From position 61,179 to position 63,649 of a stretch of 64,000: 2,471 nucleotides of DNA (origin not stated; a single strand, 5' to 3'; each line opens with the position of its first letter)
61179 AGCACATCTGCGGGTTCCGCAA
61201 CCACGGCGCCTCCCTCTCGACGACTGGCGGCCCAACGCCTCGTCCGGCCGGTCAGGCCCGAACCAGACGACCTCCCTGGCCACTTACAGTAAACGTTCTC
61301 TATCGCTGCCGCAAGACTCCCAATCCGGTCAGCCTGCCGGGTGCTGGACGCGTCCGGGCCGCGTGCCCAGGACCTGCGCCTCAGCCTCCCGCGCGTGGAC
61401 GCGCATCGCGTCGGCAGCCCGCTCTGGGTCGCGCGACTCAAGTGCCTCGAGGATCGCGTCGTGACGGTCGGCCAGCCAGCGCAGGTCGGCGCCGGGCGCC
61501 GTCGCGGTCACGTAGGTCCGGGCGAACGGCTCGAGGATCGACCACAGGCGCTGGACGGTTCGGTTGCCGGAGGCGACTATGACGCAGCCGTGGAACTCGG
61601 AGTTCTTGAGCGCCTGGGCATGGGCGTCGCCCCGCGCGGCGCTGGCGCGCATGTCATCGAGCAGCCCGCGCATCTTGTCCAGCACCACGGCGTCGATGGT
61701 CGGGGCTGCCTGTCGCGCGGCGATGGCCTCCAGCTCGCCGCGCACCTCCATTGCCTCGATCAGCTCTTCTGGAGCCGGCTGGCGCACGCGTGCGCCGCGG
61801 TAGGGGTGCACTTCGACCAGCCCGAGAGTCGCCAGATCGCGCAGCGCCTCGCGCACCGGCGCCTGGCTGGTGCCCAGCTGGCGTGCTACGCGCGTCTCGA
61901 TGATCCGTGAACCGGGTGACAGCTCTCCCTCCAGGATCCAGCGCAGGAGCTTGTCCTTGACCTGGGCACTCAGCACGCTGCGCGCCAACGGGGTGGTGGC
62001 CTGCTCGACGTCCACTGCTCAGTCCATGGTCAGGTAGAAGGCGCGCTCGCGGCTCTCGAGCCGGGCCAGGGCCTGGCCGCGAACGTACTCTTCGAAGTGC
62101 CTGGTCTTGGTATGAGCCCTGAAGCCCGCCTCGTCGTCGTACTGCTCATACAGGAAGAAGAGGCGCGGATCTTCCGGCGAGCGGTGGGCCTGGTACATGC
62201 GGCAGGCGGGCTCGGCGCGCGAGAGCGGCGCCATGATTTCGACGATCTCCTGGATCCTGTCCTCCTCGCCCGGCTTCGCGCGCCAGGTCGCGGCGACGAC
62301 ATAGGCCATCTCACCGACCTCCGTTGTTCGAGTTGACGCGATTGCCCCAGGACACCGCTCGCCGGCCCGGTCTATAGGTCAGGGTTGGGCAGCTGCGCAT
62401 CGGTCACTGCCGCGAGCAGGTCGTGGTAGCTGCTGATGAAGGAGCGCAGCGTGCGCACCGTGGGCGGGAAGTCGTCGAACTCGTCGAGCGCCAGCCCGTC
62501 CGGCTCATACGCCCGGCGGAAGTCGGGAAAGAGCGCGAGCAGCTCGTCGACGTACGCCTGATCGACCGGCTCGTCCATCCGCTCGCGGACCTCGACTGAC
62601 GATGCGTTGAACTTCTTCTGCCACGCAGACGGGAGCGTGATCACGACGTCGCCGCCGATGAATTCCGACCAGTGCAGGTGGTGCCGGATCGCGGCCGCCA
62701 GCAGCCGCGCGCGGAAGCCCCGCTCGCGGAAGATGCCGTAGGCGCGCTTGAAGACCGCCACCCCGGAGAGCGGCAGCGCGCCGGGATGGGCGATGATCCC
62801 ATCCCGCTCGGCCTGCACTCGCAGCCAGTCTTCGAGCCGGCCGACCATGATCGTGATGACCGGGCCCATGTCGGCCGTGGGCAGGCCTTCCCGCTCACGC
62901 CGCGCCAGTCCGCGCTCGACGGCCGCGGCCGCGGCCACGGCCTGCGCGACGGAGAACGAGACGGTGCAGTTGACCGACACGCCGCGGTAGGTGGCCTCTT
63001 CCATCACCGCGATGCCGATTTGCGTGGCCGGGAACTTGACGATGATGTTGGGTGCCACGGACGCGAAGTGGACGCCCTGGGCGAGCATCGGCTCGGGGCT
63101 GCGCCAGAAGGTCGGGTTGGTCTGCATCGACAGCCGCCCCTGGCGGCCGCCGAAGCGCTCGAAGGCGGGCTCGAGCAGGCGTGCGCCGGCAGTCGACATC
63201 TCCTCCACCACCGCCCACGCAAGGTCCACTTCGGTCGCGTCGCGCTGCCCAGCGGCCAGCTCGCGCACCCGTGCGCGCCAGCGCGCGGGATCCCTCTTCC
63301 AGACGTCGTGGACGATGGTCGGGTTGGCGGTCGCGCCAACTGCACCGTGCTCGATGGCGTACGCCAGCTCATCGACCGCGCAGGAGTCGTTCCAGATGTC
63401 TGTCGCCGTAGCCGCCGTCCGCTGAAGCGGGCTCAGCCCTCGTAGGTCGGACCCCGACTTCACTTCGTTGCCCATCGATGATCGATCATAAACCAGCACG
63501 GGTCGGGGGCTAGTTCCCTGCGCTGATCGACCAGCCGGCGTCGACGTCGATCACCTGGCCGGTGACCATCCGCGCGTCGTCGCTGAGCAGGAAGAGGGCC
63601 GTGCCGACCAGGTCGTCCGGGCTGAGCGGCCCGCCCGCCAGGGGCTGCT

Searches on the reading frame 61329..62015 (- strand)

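Call 87: search_protein_families(library=pfam, proteins=[window:61329-62015:-])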
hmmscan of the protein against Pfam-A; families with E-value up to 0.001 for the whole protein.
window:61329-62015:- (228 aa): 3 families
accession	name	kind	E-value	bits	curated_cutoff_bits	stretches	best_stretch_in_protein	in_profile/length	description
PF07729.17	FCD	-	4.8e-24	85.6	24.3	1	87-209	1-124/125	FCD domain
PF00392.27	GntR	-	8.9e-16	57.8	27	1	16-77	2-64/64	Bacterial regulatory proteins, gntR family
PF01325.25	Fe_dep_repress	-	0.00016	22.3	26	1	38-75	23-60/60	Iron dependent repressor, N-terminal DNA binding domain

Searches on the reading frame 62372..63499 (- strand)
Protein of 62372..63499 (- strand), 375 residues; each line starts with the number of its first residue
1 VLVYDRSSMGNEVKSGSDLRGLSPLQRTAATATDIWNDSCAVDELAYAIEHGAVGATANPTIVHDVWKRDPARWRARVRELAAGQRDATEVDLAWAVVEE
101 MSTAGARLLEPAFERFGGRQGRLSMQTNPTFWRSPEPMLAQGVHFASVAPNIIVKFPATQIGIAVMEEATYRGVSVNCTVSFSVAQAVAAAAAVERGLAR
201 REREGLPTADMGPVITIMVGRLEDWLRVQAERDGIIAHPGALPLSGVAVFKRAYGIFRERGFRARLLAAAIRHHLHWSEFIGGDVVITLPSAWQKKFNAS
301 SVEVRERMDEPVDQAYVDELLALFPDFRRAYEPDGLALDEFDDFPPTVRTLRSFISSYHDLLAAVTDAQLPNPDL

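Call 87: search_protein_families(library=pfam, proteins=[window:62372-63499:-])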
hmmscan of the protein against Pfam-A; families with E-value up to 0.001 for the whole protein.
window:62372-63499:- (375 aa): 1 family
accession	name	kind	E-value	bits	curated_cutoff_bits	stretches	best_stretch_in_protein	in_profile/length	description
PF00923.25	TAL_FSA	-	3.9e-33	115.5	27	1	35-308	1-242/285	Transaldolase/Fructose-6-phosphate aldolase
